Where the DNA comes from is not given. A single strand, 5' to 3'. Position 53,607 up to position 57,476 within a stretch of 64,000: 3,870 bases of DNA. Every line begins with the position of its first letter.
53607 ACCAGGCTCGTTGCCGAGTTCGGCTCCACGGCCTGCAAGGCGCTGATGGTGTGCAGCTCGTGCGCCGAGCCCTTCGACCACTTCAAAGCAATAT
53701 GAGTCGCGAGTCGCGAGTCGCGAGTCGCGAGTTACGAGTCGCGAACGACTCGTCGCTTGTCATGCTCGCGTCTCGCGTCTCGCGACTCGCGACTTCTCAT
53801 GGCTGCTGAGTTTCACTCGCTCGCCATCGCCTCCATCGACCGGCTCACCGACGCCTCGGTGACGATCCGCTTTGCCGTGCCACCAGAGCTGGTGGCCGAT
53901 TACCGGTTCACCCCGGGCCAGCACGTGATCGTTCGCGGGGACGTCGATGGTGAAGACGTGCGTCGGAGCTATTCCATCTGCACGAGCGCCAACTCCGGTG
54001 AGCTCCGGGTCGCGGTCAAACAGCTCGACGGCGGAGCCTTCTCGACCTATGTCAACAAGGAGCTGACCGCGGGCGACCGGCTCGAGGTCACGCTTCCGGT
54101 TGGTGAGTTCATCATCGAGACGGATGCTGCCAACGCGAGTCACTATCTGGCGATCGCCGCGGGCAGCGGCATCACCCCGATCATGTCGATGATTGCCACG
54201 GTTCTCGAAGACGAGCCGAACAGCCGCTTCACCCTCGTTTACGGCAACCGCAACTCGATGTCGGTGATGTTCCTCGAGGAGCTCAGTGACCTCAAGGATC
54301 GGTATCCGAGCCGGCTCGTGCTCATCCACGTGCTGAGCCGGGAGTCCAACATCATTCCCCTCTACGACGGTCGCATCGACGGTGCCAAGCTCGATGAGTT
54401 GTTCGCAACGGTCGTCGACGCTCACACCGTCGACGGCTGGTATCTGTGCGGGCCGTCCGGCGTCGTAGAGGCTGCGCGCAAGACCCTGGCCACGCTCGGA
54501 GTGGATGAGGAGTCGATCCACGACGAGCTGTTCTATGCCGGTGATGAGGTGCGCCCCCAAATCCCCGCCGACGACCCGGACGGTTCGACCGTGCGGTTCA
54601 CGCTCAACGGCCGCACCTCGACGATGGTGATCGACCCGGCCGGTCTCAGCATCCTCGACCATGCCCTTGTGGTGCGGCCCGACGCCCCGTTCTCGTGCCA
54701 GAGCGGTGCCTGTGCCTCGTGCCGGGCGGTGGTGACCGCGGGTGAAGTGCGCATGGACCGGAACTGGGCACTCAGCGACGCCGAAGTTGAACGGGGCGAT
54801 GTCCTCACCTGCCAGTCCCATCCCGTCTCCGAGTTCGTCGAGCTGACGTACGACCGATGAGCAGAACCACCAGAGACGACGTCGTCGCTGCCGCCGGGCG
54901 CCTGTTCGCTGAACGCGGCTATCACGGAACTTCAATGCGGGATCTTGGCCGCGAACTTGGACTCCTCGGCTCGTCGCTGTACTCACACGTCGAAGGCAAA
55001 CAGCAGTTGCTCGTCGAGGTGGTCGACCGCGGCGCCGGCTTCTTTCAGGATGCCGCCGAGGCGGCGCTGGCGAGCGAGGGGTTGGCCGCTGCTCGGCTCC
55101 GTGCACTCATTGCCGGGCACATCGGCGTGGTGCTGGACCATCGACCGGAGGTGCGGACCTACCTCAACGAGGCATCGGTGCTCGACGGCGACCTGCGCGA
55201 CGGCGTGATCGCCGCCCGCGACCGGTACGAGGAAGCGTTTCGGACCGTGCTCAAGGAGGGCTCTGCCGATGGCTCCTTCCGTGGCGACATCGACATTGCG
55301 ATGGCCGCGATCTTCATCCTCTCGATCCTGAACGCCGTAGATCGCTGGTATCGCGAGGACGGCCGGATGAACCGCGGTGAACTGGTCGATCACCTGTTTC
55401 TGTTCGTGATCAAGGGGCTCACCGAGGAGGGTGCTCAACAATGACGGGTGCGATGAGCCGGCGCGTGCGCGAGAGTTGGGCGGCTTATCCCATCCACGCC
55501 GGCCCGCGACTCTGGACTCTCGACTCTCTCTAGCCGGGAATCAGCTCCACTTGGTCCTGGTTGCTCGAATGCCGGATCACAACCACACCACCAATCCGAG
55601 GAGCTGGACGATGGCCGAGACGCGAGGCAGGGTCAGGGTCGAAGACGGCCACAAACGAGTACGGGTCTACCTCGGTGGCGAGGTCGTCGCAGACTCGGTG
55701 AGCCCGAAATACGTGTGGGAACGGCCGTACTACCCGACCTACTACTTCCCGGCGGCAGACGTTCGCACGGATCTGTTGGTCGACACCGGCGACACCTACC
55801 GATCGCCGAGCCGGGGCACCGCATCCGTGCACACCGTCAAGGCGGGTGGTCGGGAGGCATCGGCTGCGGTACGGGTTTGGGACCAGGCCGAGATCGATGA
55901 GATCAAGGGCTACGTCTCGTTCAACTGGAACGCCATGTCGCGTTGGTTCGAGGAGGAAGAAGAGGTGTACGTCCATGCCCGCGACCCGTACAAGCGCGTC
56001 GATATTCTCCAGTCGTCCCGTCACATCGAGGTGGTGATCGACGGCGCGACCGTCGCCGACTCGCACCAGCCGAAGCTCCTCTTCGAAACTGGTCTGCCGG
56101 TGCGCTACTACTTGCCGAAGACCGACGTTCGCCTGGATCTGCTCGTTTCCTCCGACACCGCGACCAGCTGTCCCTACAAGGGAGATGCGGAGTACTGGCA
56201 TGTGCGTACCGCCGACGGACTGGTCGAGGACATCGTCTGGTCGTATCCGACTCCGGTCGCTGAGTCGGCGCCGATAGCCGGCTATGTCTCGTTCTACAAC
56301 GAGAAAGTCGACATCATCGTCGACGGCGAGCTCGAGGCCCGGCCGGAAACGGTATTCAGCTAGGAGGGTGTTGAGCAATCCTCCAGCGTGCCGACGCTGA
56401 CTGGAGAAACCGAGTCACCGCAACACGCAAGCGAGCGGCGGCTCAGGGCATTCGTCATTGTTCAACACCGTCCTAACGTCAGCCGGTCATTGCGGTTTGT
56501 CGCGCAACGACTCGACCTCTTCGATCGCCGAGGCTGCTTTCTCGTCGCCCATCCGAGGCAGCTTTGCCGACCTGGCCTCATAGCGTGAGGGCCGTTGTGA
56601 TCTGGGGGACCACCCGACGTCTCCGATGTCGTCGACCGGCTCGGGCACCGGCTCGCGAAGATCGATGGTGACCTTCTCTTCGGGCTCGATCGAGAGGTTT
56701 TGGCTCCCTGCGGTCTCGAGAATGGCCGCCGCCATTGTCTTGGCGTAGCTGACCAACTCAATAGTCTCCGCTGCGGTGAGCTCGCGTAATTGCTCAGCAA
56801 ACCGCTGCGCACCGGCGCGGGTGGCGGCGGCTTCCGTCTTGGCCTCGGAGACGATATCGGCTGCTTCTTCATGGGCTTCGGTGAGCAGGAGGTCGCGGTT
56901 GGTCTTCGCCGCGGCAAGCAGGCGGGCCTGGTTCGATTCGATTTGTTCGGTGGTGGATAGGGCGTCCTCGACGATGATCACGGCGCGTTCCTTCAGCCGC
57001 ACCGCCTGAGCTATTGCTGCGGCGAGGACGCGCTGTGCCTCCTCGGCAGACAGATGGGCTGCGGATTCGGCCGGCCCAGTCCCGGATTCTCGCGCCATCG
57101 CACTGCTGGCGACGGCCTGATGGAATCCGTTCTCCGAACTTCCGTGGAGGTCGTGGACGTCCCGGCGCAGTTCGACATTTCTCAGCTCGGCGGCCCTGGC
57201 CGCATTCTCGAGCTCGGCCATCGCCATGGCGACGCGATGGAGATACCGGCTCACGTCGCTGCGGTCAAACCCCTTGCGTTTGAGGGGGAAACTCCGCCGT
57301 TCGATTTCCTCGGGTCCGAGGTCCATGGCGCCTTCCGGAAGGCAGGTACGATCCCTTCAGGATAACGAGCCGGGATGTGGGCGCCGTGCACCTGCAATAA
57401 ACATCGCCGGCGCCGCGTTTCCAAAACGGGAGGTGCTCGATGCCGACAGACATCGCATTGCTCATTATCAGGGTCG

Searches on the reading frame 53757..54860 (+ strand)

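Call 11: search_protein_families(library=pfam, proteins=[window:53757-54860:+], max_evalue=0.01)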
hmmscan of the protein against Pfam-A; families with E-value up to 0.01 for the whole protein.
window:53757-54860:+ (367 aa): 4 families
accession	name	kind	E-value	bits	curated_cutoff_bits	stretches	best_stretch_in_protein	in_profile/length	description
PF00175.26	NAD_binding_1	-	2.9e-17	63.7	22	1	133-242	2-109/109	Oxidoreductase NAD-binding domain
PF00111.32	Fer2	-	2.1e-13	50.4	21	1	281-356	1-76/77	2Fe-2S iron-sulfur cluster binding domain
PF00970.30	FAD_binding_6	-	6.7e-13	49.3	21.1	1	27-118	7-97/99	Oxidoreductase FAD-binding domain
PF08030.17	NAD_binding_6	-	0.0058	17.2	22.2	0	131-181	5-61/156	Ferric reductase NAD binding domain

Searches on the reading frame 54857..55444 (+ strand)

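Call 11: search_protein_families(library=pfam, proteins=[window:54857-55444:+], max_evalue=0.01)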
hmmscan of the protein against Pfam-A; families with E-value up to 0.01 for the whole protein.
window:54857-55444:+ (195 aa): 3 families
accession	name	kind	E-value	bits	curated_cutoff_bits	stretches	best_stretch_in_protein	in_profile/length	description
PF17932.6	TetR_C_24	-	1.9e-27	96.2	26.4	1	77-188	4-114/114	Tetracyclin repressor-like, C-terminal domain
PF00440.29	TetR_N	-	6.5e-12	45.5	24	1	10-55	2-47/47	Bacterial regulatory proteins, tetR family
PF16925.10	TetR_C_13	-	0.0001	23.1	27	1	101-160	29-88/109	Tetracyclin repressor-like, C-terminal domain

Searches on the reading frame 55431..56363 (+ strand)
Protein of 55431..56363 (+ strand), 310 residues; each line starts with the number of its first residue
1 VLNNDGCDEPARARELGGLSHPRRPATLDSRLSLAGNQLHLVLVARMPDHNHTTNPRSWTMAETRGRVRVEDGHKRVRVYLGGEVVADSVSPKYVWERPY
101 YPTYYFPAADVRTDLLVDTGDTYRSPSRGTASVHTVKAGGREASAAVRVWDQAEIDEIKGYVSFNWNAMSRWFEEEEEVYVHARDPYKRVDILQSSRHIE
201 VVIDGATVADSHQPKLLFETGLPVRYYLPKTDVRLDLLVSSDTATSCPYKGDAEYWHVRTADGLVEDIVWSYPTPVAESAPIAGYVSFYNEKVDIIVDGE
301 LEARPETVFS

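Call 11: search_protein_families(library=pfam, proteins=[window:55431-56363:+], max_evalue=0.01)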
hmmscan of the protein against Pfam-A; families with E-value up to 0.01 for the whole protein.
window:55431-56363:+ (310 aa): 1 family
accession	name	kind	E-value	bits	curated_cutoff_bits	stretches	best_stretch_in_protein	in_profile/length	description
PF04248.19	NTP_transf_9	-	5.2e-54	180.5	22.1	2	199-291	1-93/93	Domain of unknown function (DUF427)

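Call 19: find_homologous_proteins(query=window:55431-56363:+)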
Query window:55431-56363:+ (310 aa): 5726 proteins with E <= 0.001 among 8000 candidates; the best 120 are listed.
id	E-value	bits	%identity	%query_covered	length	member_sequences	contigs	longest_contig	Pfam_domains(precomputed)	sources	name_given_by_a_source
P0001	2.8e-153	528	93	81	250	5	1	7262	PF04248.20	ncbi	-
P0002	9.1e-146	503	88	81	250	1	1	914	PF04248.20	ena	-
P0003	9.8e-145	500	87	81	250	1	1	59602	PF04248.20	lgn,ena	-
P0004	1.1e-144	499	88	81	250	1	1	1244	PF04248.20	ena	-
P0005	6.8e-143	494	87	81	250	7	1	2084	PF04248.20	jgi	-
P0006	4.2e-134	465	80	81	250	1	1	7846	PF04248.20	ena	-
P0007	6.5e-133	461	79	80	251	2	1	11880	PF04248.20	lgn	-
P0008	3.3e-130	452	46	76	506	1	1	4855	PF04248.20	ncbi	-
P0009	5.4e-129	448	77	81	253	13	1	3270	PF04248.20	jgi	jgi:uncharacterized protein (DUF427 family)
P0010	9.1e-129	447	79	79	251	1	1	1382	PF04248.20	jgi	-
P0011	8.6e-128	444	76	81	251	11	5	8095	PF04248.20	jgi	jgi:uncharacterized protein (DUF427 family)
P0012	3.5e-127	442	75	81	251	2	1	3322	PF04248.20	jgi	-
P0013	2.7e-126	439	75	81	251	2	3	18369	PF04248.20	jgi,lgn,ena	-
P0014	6.1e-126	438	78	79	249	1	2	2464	PF04248.20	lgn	-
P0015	1.5e-125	437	77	79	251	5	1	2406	PF04248.20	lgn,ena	-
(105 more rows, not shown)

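Call 20: find_encoding_contigs(protein=P0001, flank=10000, max_places=4)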
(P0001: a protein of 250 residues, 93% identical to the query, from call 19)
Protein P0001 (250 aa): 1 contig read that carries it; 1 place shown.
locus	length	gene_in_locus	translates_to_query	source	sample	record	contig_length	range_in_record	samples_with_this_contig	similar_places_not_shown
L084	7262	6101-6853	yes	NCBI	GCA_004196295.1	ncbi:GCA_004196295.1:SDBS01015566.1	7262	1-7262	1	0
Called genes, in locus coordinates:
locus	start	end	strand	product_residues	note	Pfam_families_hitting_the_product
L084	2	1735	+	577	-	?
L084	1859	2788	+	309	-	PF05138:PaaA_PaaC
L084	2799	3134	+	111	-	PF06243:PaaB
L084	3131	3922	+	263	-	PF05138:PaaA_PaaC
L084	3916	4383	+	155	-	PF01883:FeS_assembly_P, PF23451:Zn_ribbon_PaaD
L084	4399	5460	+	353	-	PF00970:FAD_binding_6, PF00175:NAD_binding_1, PF00111:Fer2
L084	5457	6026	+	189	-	PF00440:TetR_N, PF17932:TetR_C_24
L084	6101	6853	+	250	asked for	PF04248:NTP_transf_9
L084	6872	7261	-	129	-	?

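Call 21: find_encoding_contigs(protein=P0003, flank=10000, max_places=4)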
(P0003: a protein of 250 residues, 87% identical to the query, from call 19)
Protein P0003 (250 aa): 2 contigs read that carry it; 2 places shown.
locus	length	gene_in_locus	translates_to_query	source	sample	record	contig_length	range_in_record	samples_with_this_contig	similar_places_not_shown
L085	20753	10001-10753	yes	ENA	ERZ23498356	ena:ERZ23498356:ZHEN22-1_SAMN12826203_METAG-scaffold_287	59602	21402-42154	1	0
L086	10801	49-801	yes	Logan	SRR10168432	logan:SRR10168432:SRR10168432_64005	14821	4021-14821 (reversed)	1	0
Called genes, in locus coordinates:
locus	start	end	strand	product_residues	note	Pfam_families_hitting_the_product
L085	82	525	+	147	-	PF00582:Usp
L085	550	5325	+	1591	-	PF21075:GDH_ACT1, PF21073:GDH_HM1, PF21076:GDH_ACT2, PF21077:GDH_ACT3, PF21078:GDH_HM3, PF05088:Bac_GDH_CD, PF21074:GDH_C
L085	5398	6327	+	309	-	PF05138:PaaA_PaaC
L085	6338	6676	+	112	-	PF06243:PaaB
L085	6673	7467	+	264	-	PF05138:PaaA_PaaC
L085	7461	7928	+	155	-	PF01883:FeS_assembly_P, PF23451:Zn_ribbon_PaaD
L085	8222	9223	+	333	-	PF00970:FAD_binding_6, PF00175:NAD_binding_1, PF00111:Fer2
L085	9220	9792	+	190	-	PF00440:TetR_N, PF17932:TetR_C_24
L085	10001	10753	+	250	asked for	PF04248:NTP_transf_9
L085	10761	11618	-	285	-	PF05103:DivIVA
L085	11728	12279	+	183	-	PF07681:DoxX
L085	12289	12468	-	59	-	-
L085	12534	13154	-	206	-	PF04029:2-ph_phosp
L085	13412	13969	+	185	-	PF04893:Yip1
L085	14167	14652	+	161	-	-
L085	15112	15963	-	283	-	PF00106:adh_short, PF08659:KR, PF01370:Epimerase (weak), PF13561:adh_short_C2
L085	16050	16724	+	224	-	PF00072:Response_reg, PF00486:Trans_reg_C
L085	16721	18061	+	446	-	PF00672:HAMP, PF00512:HisKA, PF02518:HATPase_c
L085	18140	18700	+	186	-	-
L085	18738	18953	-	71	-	PF09350:DJC28_CD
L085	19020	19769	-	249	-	-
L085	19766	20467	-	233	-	PF04542:Sigma70_r2, PF08281:Sigma70_r4_2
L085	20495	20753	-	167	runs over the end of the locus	-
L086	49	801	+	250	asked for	PF04248:NTP_transf_9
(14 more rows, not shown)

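Call 24: find_encoding_contigs(protein=P0006, flank=10000, max_places=3)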
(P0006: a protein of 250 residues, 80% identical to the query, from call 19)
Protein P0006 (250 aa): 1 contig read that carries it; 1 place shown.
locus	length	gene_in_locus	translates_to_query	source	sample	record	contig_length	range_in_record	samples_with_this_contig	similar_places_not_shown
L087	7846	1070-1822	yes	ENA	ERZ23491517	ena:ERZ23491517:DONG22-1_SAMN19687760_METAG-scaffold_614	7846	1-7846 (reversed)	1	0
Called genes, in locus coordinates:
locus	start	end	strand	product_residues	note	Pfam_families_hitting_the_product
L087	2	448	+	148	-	?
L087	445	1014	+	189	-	PF00440:TetR_N, PF17932:TetR_C_24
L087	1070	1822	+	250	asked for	PF04248:NTP_transf_9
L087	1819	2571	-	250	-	PF05103:DivIVA, PF28068:Scy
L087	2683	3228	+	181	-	PF07681:DoxX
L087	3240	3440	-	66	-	-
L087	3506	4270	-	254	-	PF04029:2-ph_phosp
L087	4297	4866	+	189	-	PF04893:Yip1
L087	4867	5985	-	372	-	PF03706:LPG_synthase_TM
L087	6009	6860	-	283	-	PF00106:adh_short, PF08659:KR, PF01370:Epimerase, PF13561:adh_short_C2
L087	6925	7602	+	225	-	PF00072:Response_reg, PF00486:Trans_reg_C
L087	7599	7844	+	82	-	?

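Call 25: find_encoding_contigs(protein=P0007, flank=10000, max_places=3)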
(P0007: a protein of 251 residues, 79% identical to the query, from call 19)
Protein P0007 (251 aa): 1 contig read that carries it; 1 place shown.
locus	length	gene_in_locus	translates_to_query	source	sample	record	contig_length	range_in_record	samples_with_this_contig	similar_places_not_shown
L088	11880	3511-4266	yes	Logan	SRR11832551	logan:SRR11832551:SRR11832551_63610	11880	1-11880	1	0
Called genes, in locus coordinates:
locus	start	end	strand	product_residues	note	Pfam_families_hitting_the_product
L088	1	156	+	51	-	?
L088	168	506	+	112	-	PF06243:PaaB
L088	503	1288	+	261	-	PF05138:PaaA_PaaC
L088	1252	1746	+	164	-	PF01883:FeS_assembly_P, PF23451:Zn_ribbon_PaaD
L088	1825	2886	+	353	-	PF00970:FAD_binding_6, PF00175:NAD_binding_1, PF00111:Fer2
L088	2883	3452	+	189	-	PF00440:TetR_N, PF17932:TetR_C_24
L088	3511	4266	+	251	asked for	PF04248:NTP_transf_9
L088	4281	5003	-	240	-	PF05103:DivIVA (weak), PF28068:Scy (weak)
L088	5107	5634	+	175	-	PF04173:DoxD (faint), PF07681:DoxX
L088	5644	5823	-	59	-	-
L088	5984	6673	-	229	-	PF04029:2-ph_phosp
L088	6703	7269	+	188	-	PF04893:Yip1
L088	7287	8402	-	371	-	PF03706:LPG_synthase_TM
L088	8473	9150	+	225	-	PF00072:Response_reg, PF00486:Trans_reg_C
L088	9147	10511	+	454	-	PF08521:2CSK_N, PF00672:HAMP, PF00512:HisKA, PF02518:HATPase_c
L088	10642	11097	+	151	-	-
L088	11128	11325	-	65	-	-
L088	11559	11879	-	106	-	?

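Call 32: find_encoding_contigs(protein=window:55611-56363:+, flank=10000, max_places=4)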
Protein window:55611-56363:+ (250 aa): 18 contigs read that carry it; 4 places shown.
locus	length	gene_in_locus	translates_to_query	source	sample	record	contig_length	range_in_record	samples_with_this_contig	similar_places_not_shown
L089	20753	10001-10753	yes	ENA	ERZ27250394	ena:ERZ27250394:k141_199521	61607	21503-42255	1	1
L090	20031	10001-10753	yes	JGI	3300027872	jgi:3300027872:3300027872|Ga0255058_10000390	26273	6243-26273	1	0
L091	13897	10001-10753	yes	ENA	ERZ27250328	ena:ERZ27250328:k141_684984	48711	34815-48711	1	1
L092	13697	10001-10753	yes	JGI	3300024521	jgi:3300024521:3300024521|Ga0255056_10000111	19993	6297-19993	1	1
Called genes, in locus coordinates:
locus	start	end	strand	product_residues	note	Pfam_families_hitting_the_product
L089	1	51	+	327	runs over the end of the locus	PF00296:Bac_luciferase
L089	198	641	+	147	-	PF00582:Usp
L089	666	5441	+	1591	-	PF21075:GDH_ACT1, PF21073:GDH_HM1, PF21076:GDH_ACT2, PF21077:GDH_ACT3, PF21078:GDH_HM3, PF05088:Bac_GDH_CD, PF21074:GDH_C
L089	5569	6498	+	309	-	PF05138:PaaA_PaaC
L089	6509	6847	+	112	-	PF06243:PaaB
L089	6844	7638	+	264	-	PF05138:PaaA_PaaC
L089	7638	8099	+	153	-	PF01883:FeS_assembly_P, PF23451:Zn_ribbon_PaaD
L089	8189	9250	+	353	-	PF00970:FAD_binding_6, PF00175:NAD_binding_1, PF00111:Fer2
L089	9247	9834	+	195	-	PF00440:TetR_N, PF17932:TetR_C_24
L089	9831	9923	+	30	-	-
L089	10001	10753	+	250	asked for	PF04248:NTP_transf_9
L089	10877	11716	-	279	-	PF05103:DivIVA (weak), PF28068:Scy (weak)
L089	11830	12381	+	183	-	PF07681:DoxX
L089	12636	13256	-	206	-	PF04029:2-ph_phosp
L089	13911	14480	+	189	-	PF04893:Yip1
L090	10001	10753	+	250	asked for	PF04248:NTP_transf_9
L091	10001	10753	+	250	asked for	PF04248:NTP_transf_9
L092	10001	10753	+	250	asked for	PF04248:NTP_transf_9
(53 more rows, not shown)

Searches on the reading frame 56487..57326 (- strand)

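Call 11: search_protein_families(library=pfam, proteins=[window:56487-57326:-], max_evalue=0.01)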
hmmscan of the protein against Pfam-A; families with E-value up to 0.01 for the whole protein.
window:56487-57326:- (279 aa): 1 family
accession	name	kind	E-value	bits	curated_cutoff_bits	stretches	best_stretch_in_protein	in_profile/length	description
PF05103.18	DivIVA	-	5.2e-08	33.4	28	1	4-120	2-117/131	DivIVA protein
